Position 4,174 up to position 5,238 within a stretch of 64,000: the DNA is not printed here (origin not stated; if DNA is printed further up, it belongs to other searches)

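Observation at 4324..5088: Heliorhodopsin in an archaeal chromosome, next to a Rieske-flavoprotein oxidoreductase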

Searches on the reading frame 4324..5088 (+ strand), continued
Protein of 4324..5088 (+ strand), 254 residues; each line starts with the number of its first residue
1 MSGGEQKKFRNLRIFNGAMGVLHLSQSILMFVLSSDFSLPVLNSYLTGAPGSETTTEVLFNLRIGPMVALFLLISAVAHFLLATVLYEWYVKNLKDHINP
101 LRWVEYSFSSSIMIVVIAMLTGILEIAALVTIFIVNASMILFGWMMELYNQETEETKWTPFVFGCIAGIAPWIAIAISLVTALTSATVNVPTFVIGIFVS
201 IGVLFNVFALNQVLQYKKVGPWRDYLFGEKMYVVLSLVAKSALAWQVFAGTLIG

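Call 25: find_encoding_contigs(protein=P0014, flank=6000, max_places=2)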
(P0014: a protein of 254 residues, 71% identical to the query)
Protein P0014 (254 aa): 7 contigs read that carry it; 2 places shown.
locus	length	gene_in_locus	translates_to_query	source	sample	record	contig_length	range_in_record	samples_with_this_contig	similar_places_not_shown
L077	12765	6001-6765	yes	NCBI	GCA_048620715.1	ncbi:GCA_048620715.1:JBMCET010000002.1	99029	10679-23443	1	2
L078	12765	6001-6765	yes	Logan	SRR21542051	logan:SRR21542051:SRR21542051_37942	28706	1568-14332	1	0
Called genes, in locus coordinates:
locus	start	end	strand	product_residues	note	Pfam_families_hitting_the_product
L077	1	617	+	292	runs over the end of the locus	PF00528:BPD_transp_1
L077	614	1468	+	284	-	PF00528:BPD_transp_1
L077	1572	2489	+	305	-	-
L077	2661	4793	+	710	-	PF02629:CoA_binding, PF13380:CoA_binding_2, PF13607:Succ_CoA_lig, PF19045:Ligase_CoA_2, PF13549:ATP-grasp_5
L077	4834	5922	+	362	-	PF01656:CbiA (weak), PF13500:AAA_26, PF07085:DRTGG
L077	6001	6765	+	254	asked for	PF18761:Heliorhodopsin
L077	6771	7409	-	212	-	PF01592:NifU_N, PF01883:FeS_assembly_P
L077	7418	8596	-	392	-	PF00266:Aminotran_5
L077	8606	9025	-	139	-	PF02635:DsrE (weak), PF13686:DrsE_2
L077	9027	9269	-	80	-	PF01206:TusA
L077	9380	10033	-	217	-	PF01978:TrmB (faint), PF01022:HTH_5, PF13601:HTH_34 (weak), PF03551:PadR (weak)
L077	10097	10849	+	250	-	PF00106:adh_short, PF08659:KR, PF23441:SDR (faint), PF13561:adh_short_C2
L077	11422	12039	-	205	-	PF00156:Pribosyltran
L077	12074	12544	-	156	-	PF01948:PyrI, PF02748:PyrI_C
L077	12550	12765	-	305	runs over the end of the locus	PF02729:OTCace_N, PF00185:OTCace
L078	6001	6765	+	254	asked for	PF18761:Heliorhodopsin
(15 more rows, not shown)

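Call 26: find_encoding_contigs(protein=P0025, flank=6000, max_places=2)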
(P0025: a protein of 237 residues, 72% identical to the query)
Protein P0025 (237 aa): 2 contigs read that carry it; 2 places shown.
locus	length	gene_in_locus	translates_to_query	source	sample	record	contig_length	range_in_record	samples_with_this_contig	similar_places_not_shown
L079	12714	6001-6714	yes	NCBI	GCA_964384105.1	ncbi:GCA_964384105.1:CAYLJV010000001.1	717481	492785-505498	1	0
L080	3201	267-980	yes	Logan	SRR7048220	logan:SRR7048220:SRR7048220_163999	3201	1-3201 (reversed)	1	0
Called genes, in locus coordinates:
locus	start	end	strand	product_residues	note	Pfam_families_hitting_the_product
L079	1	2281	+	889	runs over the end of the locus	PF00133:tRNA-synt_1, PF01406:tRNA-synt_1e (faint), PF09334:tRNA-synt_1g, PF13603:tRNA-synt_1_2 (faint), PF08264:Anticodon_1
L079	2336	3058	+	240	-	PF01656:CbiA, PF10609:ParA (weak)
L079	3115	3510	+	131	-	-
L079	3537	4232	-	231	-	PF00696:AA_kinase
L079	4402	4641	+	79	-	PF01037:AsnC_trans_reg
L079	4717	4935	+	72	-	PF00037:Fer4 (faint), PF13459:Fer4_15, PF13370:Fer4_13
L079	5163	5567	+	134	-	PF03013:Pyr_excise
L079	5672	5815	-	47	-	-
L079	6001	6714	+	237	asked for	PF18761:Heliorhodopsin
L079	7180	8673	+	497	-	PF01058:Oxidored_q6, PF13484:Fer4_16 (faint), PF13534:Fer4_17 (faint), PF12797:Fer4_2 (faint), PF12837:Fer4_6 (faint), PF22117:Fer4_Nqo3 (weak), PF12838:Fer4_7 (weak), PF00037:Fer4 (weak), +3 more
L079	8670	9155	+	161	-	PF01257:2Fe-2S_thioredx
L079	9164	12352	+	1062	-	PF00070:Pyr_redox (faint), PF01512:Complex1_51K, PF10531:SLBB (weak), PF10589:NADH_4Fe-4S, PF14691:Fer4_20, PF01266:DAO (weak), PF07992:Pyr_redox_2, PF13450:NAD_binding_8, +5 more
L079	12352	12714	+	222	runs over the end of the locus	PF13510:Fer2_4, PF10588:NADH-G_4Fe-4S_3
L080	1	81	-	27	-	?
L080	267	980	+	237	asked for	PF18761:Heliorhodopsin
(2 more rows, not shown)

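Call 57: predict_structure(alignment_id=A3)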
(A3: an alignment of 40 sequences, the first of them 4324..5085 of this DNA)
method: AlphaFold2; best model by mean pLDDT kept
length: 254 residues; sequences in the alignment: 40
mean_pLDDT: 89.4   pTM: 0.85
mean pLDDT of the five models: 89.4, 88.3, 86.6, 85.8, 84.3
residues with pLDDT >= 90: 148; 70-90: 101; 50-70: 4; < 50: 1
segments of 3 or more residues with pLDDT < 50: none
pLDDT, mean of each block of 10 residues (from residue 1): 78 92 94 89 90 91 92 93 93 87 88 93 96 96 89 87 93 93 82 87 89 91 89 90 84 60
secondary structure, 60 per line:
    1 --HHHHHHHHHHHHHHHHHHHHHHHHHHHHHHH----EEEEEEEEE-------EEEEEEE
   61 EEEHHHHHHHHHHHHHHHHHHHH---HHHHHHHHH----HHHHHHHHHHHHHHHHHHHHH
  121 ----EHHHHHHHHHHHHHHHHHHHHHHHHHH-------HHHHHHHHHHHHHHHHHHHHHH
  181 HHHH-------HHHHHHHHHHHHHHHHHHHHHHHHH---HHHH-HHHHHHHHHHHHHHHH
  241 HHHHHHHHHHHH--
elements in order: H3-33 E38-46 E54-63 H64-83 H87-95 H100-120 H126-151 H159-184 H192-216 H220-223 H225-252

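Call 59: fold_search(model_id=the predicted structure, library=pdb)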
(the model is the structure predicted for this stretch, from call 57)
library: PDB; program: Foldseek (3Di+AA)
matches with E <= 10: 494; with E <= 0.001: 10
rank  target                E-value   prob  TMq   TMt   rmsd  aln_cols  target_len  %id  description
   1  7u55                  2.5e-21  1.00  0.89  0.92   1.9       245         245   55  Crystal structure of Thermoplasmatales archaeon heliorhodopsin at pH 4.5 (released 2022-09-07)
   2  6is6                  3.7e-21  1.00  0.92  0.93   1.5       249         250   55  Crystal structure of Thermoplasmatales archaeon heliorhodopsin (released 2019-09-25)
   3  7clj                  7.0e-21  1.00  0.93  0.94   1.7       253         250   55  Crystal structure of Thermoplasmatales archaeon heliorhodopsin E108D mutant (released 2020-09-02)
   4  6su3_A                7.4e-19  1.00  0.90  0.90   1.8       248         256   48  Crystal structure of the 48C12 heliorhodopsin in the violet form at pH 8.8 (released 2019-12-11)
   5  6su3_X                8.2e-19  1.00  0.90  0.89   1.9       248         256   48  Crystal structure of the 48C12 heliorhodopsin in the violet form at pH 8.8 (released 2019-12-11)
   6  6su4_A                1.8e-18  1.00  0.90  0.90   1.9       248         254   48  Crystal structure of the 48C12 heliorhodopsin in the blue form at pH 4.3 (released 2019-12-11)
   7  6su4_X                2.8e-18  1.00  0.90  0.90   1.8       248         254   48  Crystal structure of the 48C12 heliorhodopsin in the blue form at pH 4.3 (released 2019-12-11)
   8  6uh3_B                2.2e-17  1.00  0.90  0.94   1.9       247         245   49  Crystal structure of bacterial heliorhodopsin 48C12 (released 2019-12-04)
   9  9ljj_A                2.3e-17  1.00  0.91  0.91   2.1       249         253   49  cryo-EM structure of a nanobody bound heliorhodopsin (released 2025-02-12)
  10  6uh3_A                3.8e-17  1.00  0.91  0.94   1.9       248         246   49  Crystal structure of bacterial heliorhodopsin 48C12 (released 2019-12-04)
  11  7d7q_B                1.6e-03  1.00  0.65  0.54   6.5       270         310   12  Crystal structure of the transmembrane domain and linker region of Salpingoeca rosetta rhodopsin phosphodiesterase (released 2020-11-18)
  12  7cj3_B                2.7e-03  1.00  0.67  0.65   7.5       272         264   11  Crystal structure of the transmembrane domain of Salpingoeca rosetta rhodopsin phosphodiesterase (released 2020-11-25)
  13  7znc_B                3.3e-03  1.00  0.65  0.74   6.7       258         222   13  Crystal structure of the light-driven inward proton pump xenorhodopsin BcXeR in the ground state at pH 7.6 in the abse (released 2023-05-10)
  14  7akw_A                4.4e-03  1.00  0.57  0.63   5.1       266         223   12  Crystal structure of the viral rhodopsins chimera O1O2 (released 2020-11-25)
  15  9cdc                  4.4e-03  1.00  0.58  0.61   8.7       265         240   12  Kalium channelrhodopsin 1 C110A mutant from Hyphochytrium catenoides, Dark State (released 2025-02-19)
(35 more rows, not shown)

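Call 65: find_encoding_contigs(protein=P0002, flank=5000, max_places=2)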
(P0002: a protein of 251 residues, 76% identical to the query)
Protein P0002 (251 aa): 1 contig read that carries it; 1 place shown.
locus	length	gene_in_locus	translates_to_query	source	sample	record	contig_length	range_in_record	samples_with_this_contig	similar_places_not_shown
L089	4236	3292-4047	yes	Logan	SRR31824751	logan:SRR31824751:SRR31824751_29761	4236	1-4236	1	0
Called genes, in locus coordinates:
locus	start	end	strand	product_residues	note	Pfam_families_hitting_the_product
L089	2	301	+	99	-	?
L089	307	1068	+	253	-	PF01144:CoA_trans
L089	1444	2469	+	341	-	PF00589:Phage_integrase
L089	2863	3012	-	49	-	-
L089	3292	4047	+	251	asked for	PF18761:Heliorhodopsin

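Call 66: find_encoding_contigs(protein=P0008, flank=6000, max_places=2)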
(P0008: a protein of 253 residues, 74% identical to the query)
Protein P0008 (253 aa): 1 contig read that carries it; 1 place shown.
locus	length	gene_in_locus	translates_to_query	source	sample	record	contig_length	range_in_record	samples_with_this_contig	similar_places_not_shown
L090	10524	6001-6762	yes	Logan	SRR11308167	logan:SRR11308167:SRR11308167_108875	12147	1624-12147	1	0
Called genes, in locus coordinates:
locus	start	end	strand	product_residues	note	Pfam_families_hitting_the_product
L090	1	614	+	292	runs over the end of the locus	PF00528:BPD_transp_1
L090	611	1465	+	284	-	PF00528:BPD_transp_1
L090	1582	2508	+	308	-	-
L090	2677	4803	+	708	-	PF02629:CoA_binding, PF13380:CoA_binding_2, PF13607:Succ_CoA_lig, PF19045:Ligase_CoA_2, PF13549:ATP-grasp_5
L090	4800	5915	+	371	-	PF01656:CbiA (weak), PF13500:AAA_26, PF07085:DRTGG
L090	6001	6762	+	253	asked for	PF18761:Heliorhodopsin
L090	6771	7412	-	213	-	PF01592:NifU_N, PF01883:FeS_assembly_P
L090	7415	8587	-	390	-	PF00266:Aminotran_5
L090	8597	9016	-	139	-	PF02635:DsrE (weak), PF13686:DrsE_2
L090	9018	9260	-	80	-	PF01206:TusA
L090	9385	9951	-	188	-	PF03551:PadR (weak), PF13601:HTH_34 (weak), PF18546:MetOD1 (weak)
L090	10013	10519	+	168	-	PF00106:adh_short, PF08659:KR, PF13561:adh_short_C2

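Call 67: find_encoding_contigs(protein=P0012, flank=6000, max_places=2)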
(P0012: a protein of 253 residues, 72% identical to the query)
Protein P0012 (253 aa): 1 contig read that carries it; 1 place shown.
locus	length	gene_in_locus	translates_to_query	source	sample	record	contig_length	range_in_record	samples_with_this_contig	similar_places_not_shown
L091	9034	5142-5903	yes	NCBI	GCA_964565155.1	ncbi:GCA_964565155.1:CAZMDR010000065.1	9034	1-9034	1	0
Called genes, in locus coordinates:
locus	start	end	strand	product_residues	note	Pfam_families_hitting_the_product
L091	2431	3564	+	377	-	PF00989:PAS, PF08448:PAS_4, PF13426:PAS_9, PF08447:PAS_3, PF02518:HATPase_c (weak)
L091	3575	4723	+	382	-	PF01590:GAF, PF13185:GAF_2, PF00512:HisKA (weak), PF13581:HATPase_c_2, PF02518:HATPase_c, PF13589:HATPase_c_3 (weak), PF14501:HATPase_c_5 (weak)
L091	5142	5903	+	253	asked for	PF18761:Heliorhodopsin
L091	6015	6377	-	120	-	PF08349:DUF1722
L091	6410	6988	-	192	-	PF04463:2-thiour_desulf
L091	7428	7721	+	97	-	-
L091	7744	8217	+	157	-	PF05176:ATP-synt_10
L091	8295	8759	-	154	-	PF12641:Flavodoxin_3, PF12724:Flavodoxin_5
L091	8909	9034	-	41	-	?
